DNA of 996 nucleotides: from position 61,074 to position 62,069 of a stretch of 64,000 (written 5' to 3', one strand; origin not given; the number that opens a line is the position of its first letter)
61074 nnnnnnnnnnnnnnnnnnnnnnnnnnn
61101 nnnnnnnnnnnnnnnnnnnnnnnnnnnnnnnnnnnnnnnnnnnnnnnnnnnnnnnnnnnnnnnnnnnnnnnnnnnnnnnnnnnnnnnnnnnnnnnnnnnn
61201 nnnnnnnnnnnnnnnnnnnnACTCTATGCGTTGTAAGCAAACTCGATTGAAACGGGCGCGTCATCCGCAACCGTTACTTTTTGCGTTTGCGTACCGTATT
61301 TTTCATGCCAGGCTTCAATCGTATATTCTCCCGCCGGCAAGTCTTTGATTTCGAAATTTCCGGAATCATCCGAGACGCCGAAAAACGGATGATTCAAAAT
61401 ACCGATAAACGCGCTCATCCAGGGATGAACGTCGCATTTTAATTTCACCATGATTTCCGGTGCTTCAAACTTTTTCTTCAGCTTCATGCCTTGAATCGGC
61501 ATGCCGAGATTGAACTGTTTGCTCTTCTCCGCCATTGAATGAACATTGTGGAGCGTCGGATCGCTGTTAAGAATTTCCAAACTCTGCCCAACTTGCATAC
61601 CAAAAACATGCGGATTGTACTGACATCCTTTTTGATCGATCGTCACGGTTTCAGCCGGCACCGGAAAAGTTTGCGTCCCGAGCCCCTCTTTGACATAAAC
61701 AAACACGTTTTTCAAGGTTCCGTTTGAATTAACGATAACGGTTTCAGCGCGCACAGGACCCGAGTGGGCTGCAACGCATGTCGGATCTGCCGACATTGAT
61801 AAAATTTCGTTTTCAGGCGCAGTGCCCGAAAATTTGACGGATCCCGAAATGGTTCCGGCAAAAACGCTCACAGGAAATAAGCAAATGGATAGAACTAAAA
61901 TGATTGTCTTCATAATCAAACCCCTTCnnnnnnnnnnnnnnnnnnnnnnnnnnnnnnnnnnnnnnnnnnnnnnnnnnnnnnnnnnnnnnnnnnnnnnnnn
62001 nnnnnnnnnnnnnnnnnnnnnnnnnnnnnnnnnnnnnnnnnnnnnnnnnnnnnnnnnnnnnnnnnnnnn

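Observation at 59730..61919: Cupredoxin module duplicated: one copy free-standing, one fused to the N-terminus of cytochrome oxidase subunit II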

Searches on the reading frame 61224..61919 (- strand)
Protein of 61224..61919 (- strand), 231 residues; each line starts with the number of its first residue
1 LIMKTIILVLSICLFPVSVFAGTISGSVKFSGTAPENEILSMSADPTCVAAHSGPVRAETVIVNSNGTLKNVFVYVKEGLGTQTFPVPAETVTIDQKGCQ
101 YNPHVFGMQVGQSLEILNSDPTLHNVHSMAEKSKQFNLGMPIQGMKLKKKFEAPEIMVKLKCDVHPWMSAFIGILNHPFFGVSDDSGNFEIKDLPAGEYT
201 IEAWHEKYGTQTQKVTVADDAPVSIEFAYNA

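Call 3: search_protein_families(library=pfam, proteins=[window:61224-61919:-], max_evalue=0.1)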
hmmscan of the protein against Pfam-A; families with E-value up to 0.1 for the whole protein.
window:61224-61919:- (231 aa): 7 families
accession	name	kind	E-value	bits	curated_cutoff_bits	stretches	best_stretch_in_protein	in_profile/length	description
PF13620.12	CarboxypepD_reg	-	6.7e-09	36.4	32.3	1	182-228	33-80/82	Carboxypeptidase regulatory-like domain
PF13715.12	CarbopepD_reg_2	-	2.3e-07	31.2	32.2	1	181-227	28-74/88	CarboxypepD_reg-like domain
PF14686.12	fn3_3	-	8.1e-05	22.8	24.4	1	184-219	32-69/75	Polysaccharide lyase family 4, domain II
PF09430.16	EMC7_beta-sandw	-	0.0017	18.9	26.6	1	177-221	19-63/122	ER membrane protein complex subunit 7, beta-sandwich domain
PF17802.7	SpaA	-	0.021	15.4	23.1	1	182-220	37-79/91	Prealbumin-like fold domain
PF08308.17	PEGA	-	0.077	13.4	20.8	0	189-225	27-63/71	PEGA domain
PF12985.13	DUF3869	-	0.097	13.3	24.5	0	183-218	35-69/85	Domain of unknown function (DUF3869)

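Call 4: search_protein_families(library=ncbifam, proteins=[window:61224-61919:-], max_evalue=0.1)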
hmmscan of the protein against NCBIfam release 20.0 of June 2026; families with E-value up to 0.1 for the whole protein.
window:61224-61919:- (231 aa): 1 family
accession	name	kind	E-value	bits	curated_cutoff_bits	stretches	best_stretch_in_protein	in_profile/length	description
NF052345.1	S_layer_anammox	exception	0.0027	15.1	1400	1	184-229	1346-1391/1596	Kustd1514 family S-layer glycoprotein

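Call 6: search_solved_structures(query=window:61224-61919:-, max_evalue=10, show_alignments=3)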
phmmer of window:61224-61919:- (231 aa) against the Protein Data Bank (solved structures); distinct sequences matched with E-value up to 10: 7.
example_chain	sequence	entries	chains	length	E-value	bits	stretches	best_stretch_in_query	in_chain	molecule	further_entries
4wi0_B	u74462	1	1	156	0.028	17.1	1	179-223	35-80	Cellulosomal scaffoldin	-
4u3s_B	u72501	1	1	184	0.035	16.8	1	178-222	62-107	Cellulosomal scaffoldin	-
5fc9_A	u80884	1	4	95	0.065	16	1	100-172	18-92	Blue (Type 1) copper domain protein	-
7y22_Y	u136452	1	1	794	0.98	12.1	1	52-108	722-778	phage tail tubular protein B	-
3f70_A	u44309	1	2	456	1.3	11.7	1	99-164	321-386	Lethal(3)malignant brain tumor-like 2 protein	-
3cey_A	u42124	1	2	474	1.4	11.6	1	99-164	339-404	Lethal(3)malignant brain tumor-like 2 protein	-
2emq_A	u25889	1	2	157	1.9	11.1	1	83-189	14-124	Hypothetical conserved protein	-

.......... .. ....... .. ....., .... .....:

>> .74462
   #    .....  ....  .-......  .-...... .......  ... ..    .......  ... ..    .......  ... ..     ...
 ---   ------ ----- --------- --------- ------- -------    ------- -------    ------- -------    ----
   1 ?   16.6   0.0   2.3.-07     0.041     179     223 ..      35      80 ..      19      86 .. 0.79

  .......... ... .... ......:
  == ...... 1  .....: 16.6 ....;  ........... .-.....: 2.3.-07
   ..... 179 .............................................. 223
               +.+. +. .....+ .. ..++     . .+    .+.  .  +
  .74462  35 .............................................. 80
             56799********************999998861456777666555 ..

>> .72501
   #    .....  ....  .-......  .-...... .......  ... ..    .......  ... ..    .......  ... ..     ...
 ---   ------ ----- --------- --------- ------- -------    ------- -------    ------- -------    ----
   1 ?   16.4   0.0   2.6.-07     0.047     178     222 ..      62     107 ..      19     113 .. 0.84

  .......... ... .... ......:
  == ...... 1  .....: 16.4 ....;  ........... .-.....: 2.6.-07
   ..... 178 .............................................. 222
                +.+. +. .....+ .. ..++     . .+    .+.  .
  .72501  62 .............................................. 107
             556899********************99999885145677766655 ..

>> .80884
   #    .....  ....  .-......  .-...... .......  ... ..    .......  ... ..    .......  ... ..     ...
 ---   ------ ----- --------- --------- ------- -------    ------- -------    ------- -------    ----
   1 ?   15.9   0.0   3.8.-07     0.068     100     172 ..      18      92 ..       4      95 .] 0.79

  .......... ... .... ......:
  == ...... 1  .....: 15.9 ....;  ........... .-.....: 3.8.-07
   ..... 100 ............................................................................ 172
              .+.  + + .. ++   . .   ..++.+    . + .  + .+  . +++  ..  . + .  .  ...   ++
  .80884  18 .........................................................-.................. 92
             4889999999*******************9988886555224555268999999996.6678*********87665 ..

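Call 16: search_protein_representatives(protein=window:61224-61919:-)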
Query: 231 residues. Proteins with E-value up to 0.001 (for the whole library): 14215; up to 1e-10: 8115; up to 1e-30: 1802. The best 150 are listed.
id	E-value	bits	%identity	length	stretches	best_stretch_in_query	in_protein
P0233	1.4e-102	358.3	42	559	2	21-221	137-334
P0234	3.7e-84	298.0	41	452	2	22-229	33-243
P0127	7.0e-81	287.3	55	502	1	13-231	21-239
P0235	2.7e-76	272.3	36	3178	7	156-211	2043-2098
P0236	2.3e-75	269.3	54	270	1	21-231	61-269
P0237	1.7e-74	266.4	54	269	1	16-229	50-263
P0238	2.7e-74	265.8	40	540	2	21-231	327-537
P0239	8.3e-74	264.2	54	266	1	21-231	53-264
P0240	3.6e-73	262.1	53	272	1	22-231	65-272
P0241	7.3e-72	257.8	52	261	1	17-229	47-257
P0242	1.0e-71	257.3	52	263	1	20-229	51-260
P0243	2.0e-71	256.4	53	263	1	21-229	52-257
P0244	3.6e-69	249.0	52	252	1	8-229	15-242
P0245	5.4e-69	248.4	57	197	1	42-230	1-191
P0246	6.7e-69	248.1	50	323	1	22-229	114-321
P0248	2.5e-68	246.3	55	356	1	23-229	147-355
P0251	9.6e-68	244.4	51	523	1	18-230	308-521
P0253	4.2e-67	242.3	36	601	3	21-218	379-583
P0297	1.8e-60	220.5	51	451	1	22-228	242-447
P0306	6.5e-60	218.8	35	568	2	21-213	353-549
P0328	2.6e-58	213.5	50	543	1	21-223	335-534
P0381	1.1e-55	204.9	46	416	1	21-229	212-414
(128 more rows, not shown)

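Call 18: search_protein_families(library=pfam, proteins=[P0233, P0234, P0238, P0251, P0253, P0306, P0328, P0248, P0297, P0381], max_evalue=0.001)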
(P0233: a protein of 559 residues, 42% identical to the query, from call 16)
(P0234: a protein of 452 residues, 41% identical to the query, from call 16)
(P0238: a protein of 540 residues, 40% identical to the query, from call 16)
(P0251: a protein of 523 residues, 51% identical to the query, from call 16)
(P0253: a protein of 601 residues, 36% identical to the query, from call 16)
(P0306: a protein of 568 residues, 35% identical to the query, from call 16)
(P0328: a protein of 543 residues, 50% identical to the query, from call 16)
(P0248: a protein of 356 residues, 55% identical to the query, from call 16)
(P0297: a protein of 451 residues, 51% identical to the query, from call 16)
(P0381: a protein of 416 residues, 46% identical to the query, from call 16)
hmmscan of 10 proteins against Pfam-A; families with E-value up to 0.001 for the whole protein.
P0233 (559 aa): 5 families
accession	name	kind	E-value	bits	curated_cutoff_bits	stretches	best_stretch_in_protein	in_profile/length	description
PF13620.12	CarboxypepD_reg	-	8.1e-13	49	32.3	2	291-333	29-74/82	Carboxypeptidase regulatory-like domain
PF09430.16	EMC7_beta-sandw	-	1.6e-10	41.6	26.6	1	504-547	19-62/122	ER membrane protein complex subunit 7, beta-sandwich domain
PF13715.12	CarbopepD_reg_2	-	2.9e-09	37.3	32.2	1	285-340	19-74/88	CarboxypepD_reg-like domain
PF14686.12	fn3_3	-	7.8e-06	26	24.4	0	292-322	27-57/75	Polysaccharide lyase family 4, domain II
PF13490.11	zf-HC2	-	0.00026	21.5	22.2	1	3-36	1-34/35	Putative zinc-finger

P0234 (452 aa): 7 families
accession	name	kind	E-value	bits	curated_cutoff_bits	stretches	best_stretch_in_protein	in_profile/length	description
PF13620.12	CarboxypepD_reg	-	9.5e-17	61.6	32.3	2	399-450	29-81/82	Carboxypeptidase regulatory-like domain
PF13715.12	CarbopepD_reg_2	-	5.5e-11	42.8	32.2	1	391-449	17-75/88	CarboxypepD_reg-like domain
PF14686.12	fn3_3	-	2.8e-09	37.1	24.4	0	403-441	29-70/75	Polysaccharide lyase family 4, domain II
PF09430.16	EMC7_beta-sandw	-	7.9e-08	33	26.6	0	194-246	22-75/122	ER membrane protein complex subunit 7, beta-sandwich domain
PF17802.7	SpaA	-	6.3e-05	23.5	23.1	0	195-216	36-57/91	Prealbumin-like fold domain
PF13473.12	Cupredoxin_1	-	0.00018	21.9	27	0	312-367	21-77/104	Cupredoxin-like domain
PF07495.19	Y_Y_Y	-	0.00026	21.3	26.6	0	404-427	24-47/65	Y_Y_Y domain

P0238 (540 aa): 3 families
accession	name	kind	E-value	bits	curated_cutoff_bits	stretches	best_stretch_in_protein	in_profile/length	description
PF13620.12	CarboxypepD_reg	-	7.3e-09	36.3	32.3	0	486-534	32-80/82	Carboxypeptidase regulatory-like domain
PF23193.1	NOMO_3rd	-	7.2e-06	26.5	27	0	486-531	62-102/120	NOMO third transthyretin-like domain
PF17210.9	SdrD_B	-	0.00046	20.8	29.7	0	486-519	42-74/112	SdrD B-like domain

P0251 (523 aa): 2 families
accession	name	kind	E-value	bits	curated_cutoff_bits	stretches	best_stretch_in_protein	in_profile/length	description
PF03626.19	COX4_pro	-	1.2e-11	45.3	28.9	1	12-82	2-71/72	Prokaryotic Cytochrome C oxidase subunit IV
PF13620.12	CarboxypepD_reg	-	2.2e-05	25.1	32.3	1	473-519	32-80/82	Carboxypeptidase regulatory-like domain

P0253 (601 aa): 5 families
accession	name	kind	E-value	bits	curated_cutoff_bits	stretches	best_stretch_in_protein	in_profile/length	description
PF13620.12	CarboxypepD_reg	-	3.2e-13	50.3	32.3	1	540-584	22-70/82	Carboxypeptidase regulatory-like domain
PF09430.16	EMC7_beta-sandw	-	1.1e-08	35.7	26.6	0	541-571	18-48/122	ER membrane protein complex subunit 7, beta-sandwich domain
PF13715.12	CarbopepD_reg_2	-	6.7e-07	29.7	32.2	0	534-578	16-60/88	CarboxypepD_reg-like domain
PF14686.12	fn3_3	-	2.4e-06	27.7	24.4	0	540-568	23-51/75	Polysaccharide lyase family 4, domain II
PF23193.1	NOMO_3rd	-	0.00059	20.3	27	0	261-312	62-100/120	NOMO third transthyretin-like domain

P0306 (568 aa): 6 families
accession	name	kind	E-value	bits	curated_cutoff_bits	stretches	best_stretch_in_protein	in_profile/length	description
PF13620.12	CarboxypepD_reg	-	5.1e-13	49.6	32.3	2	513-561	28-77/82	Carboxypeptidase regulatory-like domain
PF13715.12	CarbopepD_reg_2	-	1.9e-08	34.7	32.2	1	517-558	28-67/88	CarboxypepD_reg-like domain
PF07495.19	Y_Y_Y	-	2.4e-06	27.8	26.6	0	519-543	25-48/65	Y_Y_Y domain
PF14686.12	fn3_3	-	8.1e-06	26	24.4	0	515-539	27-51/75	Polysaccharide lyase family 4, domain II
PF09430.16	EMC7_beta-sandw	-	1.8e-05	25.3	26.6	0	513-542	19-48/122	ER membrane protein complex subunit 7, beta-sandwich domain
PF17802.7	SpaA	-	3.5e-05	24.3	23.1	0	517-538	36-57/91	Prealbumin-like fold domain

P0328 (543 aa): 3 families
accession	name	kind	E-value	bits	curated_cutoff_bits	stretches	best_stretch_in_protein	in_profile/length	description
PF06181.16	Urate_ox_N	-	3.1e-105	352.3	26.9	1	5-292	2-288/295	Urate oxidase N-terminal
PF13620.12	CarboxypepD_reg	-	1.4e-06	29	32.3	1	492-539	32-80/82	Carboxypeptidase regulatory-like domain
PF14686.12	fn3_3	-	0.00011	22.3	24.4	1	496-535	33-74/75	Polysaccharide lyase family 4, domain II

P0248 (356 aa): 2 families
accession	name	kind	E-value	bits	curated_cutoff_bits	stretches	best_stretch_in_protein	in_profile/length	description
PF13620.12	CarboxypepD_reg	-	1.3e-08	35.5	32.3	1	306-344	32-71/82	Carboxypeptidase regulatory-like domain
PF13715.12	CarbopepD_reg_2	-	0.00039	20.8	32.2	1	297-345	19-67/88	CarboxypepD_reg-like domain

P0297 (451 aa): 3 families
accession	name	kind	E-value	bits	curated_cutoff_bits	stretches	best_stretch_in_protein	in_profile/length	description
PF00116.26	COX2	-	7.9e-11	42.4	22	1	83-157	46-113/120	Cytochrome C oxidase subunit II, periplasmic domain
PF13620.12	CarboxypepD_reg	-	2e-06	28.5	32.3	1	401-448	33-81/82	Carboxypeptidase regulatory-like domain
PF13715.12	CarbopepD_reg_2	-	0.00019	21.9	32.2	1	389-449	17-77/88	CarboxypepD_reg-like domain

P0381 (416 aa): 4 families
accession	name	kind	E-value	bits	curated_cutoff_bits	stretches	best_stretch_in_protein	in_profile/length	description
PF06181.16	Urate_ox_N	-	1.7e-44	152.9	26.9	1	5-144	141-273/295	Urate oxidase N-terminal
PF13620.12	CarboxypepD_reg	-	4.3e-07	30.6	32.3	1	364-411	30-78/82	Carboxypeptidase regulatory-like domain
PF23193.1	NOMO_3rd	-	0.00026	21.5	27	1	367-405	63-100/120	NOMO third transthyretin-like domain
PF09430.16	EMC7_beta-sandw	-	0.00058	20.5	26.6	0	363-411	20-68/122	ER membrane protein complex subunit 7, beta-sandwich domain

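Call 26: find_related_loci(query=A4, collection=genome_contigs, flank=8000)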
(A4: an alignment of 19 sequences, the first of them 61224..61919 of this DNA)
Query A4 (231 aa) in genome_contigs; peptide patterns used: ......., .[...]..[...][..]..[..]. (x = any residue, [..] = any of these).
600 stretches matched a pattern (row limit reached: there are more); 595 encode a relative of the query (tblastn E <= 1e-3); the best 80 are kept; 80 distinct loci.
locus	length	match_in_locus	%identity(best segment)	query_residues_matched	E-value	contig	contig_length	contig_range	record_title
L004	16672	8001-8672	64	7-229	2e-100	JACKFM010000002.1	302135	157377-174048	MAG: Candidatus Omnitrophota bacterium isolate HK-STAS-OMNI-5 HK-STAS-OMNI-5_2, whole genome shotgun sequence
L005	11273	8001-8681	59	4-231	6e-95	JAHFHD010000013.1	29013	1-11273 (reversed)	MAG: Candidatus Omnitrophota bacterium isolate nzgw330 NODE_1196_length_29014_cov_4.054442, whole genome shotgun sequenc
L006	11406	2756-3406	63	6-223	3e-93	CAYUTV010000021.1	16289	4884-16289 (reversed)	MAG TPA_asm: uncultured Planctomycetia bacterium isolate binchicken_co16_157 genome assembly, contig: NODE_5978_length_1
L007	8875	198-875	58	2-229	2e-92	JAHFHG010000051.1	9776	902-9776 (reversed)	MAG: Candidatus Omnitrophota bacterium isolate nzgw333 NODE_5153_length_9777_cov_4.732187, whole genome shotgun sequence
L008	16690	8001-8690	56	2-231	4e-90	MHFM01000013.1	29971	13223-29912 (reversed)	MAG: Omnitrophica bacterium RIFCSPLOWO2_01_FULL_45_10b rifcsplowo2_01_scaffold_15470, whole genome shotgun sequence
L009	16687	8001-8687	62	4-231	1e-88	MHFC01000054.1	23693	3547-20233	MAG: Omnitrophica bacterium GWA2_52_8 gwa2_scaffold_18872, whole genome shotgun sequence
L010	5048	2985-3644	59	2-221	5e-88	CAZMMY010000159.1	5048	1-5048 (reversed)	MAG TPA_asm: uncultured bacterium isolate SRP342105_co1_337 genome assembly, contig: NODE_23885_length_5048_cov_3.397757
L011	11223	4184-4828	60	1-215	1e-85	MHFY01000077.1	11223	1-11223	MAG: Omnitrophica WOR_2 bacterium GWA2_47_8 gwa2_scaffold_24167, whole genome shotgun sequence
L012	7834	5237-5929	53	1-231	2e-84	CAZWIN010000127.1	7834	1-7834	MAG TPA_asm: uncultured Chitinophagales bacterium isolate SRP237561_co1_5 genome assembly, contig: NODE_18843_length_783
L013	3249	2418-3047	59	22-231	6e-85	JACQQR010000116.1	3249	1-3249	MAG: Candidatus Omnitrophota bacterium isolate NC_groundwater_1338_Ag_S-0.2um_49_33 S_p2_S4_coassembly_k141_1831652, who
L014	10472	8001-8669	53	7-231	1e-81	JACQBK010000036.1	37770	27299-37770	MAG: Ignavibacteriales bacterium isolate NC_groundwater_940_Pr1_S-0.2um_46_57 Montesol18-Sp2_coassembly_scaffold_193395,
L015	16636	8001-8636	54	21-231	3e-81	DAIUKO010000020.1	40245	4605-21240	MAG TPA_asm: Vicinamibacterales bacterium isolate CTOTU27892 NODE_72_length_40245_cov_8.571983, whole genome shotgun seq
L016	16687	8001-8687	54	2-231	6e-81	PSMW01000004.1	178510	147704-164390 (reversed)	MAG: Ignavibacteria bacterium isolate ERB_28_1 NODE_11_length_178510_cov_5.522894, whole genome shotgun sequence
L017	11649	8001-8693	56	1-229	4e-81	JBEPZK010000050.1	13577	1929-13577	MAG: Candidatus Kryptoniota bacterium isolate 03V1_S199.metabat2_refined.077 NODE_2762_length_13577_cov_36.657770, whole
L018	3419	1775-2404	55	21-231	3e-81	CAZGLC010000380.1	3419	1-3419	MAG TPA_asm: uncultured Bifidobacteriaceae bacterium isolate ERP125453_co2_124 genome assembly, contig: NODE_25654_lengt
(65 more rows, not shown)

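Call 27: predict_structure(alignment_id=A2)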
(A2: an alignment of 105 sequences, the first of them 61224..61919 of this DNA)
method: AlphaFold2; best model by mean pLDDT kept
length: 231 residues; sequences in the alignment: 105
mean_pLDDT: 93.5   pTM: 0.88
mean pLDDT of the five models: 93.5, 93.5, 92.8, 92.1, 91.9
residues with pLDDT >= 90: 190; 70-90: 33; 50-70: 8; < 50: 0
segments of 3 or more residues with pLDDT < 50: none
pLDDT, mean of each block of 10 residues (from residue 1): 70 72 97 94 89 90 97 98 96 95 98 96 93 96 95 98 93 98 98 97 98 95 97 93
secondary structure, 60 per line:
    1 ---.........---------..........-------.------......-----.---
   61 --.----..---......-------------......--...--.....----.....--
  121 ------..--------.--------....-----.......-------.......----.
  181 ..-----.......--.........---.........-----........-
elements in order: H4-12 E22-31 H46-51 E73-78 E92-97 E100-102 E105-109 E114-118 E146-149 E155-161 E169-175 E180-182 E188-194 E197-205 E209-217 E223-230

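Call 30: fold_search(model_id=the predicted structure, library=pdb)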
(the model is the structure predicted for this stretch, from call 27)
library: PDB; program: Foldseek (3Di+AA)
matches with E <= 10: 1062; with E <= 0.001: 74
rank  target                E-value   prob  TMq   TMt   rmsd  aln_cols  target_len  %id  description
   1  6hbe_A                1.6e-06  1.00  0.35  0.20   4.5       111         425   22  Cu-containing nitrite reductase (NirK) from Thermus scotoductus SA-01 (released 2019-01-23)
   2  6hbe_C                4.9e-06  1.00  0.34  0.19   4.9       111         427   21  Cu-containing nitrite reductase (NirK) from Thermus scotoductus SA-01 (released 2019-01-23)
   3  1sf3                  5.5e-06  1.00  0.33  0.69   9.4       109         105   18  Structure of the reduced form of the P94A mutant of amicyanin (released 2004-07-27)
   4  2gb2                  6.1e-06  1.00  0.34  0.71   8.7       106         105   17  The P52G mutant of amicyanin in the Cu(II) state. (released 2006-08-01)
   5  4p5r                  7.2e-06  1.00  0.33  0.69   9.0       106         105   18  Structure of oxidized W45Y mutant of amicyanin (released 2014-04-23)
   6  2idq                  7.6e-06  1.00  0.33  0.67   9.1       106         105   17  Structure of M98A mutant of amicyanin, Cu(II) (released 2007-03-13)
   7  1sfd_A                1.0e-05  1.00  0.32  0.65   9.5       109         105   17  oxidized form of amicyanin mutant P94F (released 2004-07-27)
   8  5fc9_A                1.3e-05  1.00  0.31  0.72   3.9        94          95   22  Novel Purple Cupredoxin from Nitrosopumilus maritimus (released 2016-05-11)
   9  1id2_A                1.4e-05  1.00  0.33  0.69   7.9       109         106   18  CRYSTAL STRUCTURE OF AMICYANIN FROM PARACOCCUS VERSUTUS (THIOBACILLUS VERSUTUS) (released 2001-04-11)
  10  2qdv                  1.7e-05  1.00  0.34  0.71   9.1       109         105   16  Structure of the Cu(II) form of the M51A mutant of amicyanin (released 2007-12-11)
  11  3rym_A                2.4e-05  1.00  0.32  0.64   9.5       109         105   16  Structure of Oxidized M98K mutant of Amicyanin (released 2011-11-23)
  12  1aaj                  2.5e-05  1.00  0.33  0.68   9.1       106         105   18  CRYSTAL STRUCTURE ANALYSIS OF AMICYANIN AND APOAMICYANIN FROM PARACOCCUS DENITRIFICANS AT 2.0 ANGSTROMS AND 1.8 ANGSTROM (released 1993-10-31)
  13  2idt                  4.1e-05  1.00  0.33  0.70   8.9       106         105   18  Structure of M98Q mutant of amicyanin, Cu(II) (released 2007-03-13)
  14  2ux6                  4.6e-05  1.00  0.32  0.58   3.2        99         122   19  Pseudoazurin with engineered amicyanin ligand loop, oxidized form, pH 7.5 (released 2007-08-21)
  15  3ply_A                4.8e-05  1.00  0.34  0.70   9.3       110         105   15  Structure of Oxidized P96G Mutant of Amicyanin (released 2011-02-09)
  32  9cck_A                1.7e-04  1.00  0.30  0.18  10.0       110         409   21  Multi-copper oxidase with a C-terminal cupredoxin domain from Nitrosopumilus maritimus (released 2025-02-05)
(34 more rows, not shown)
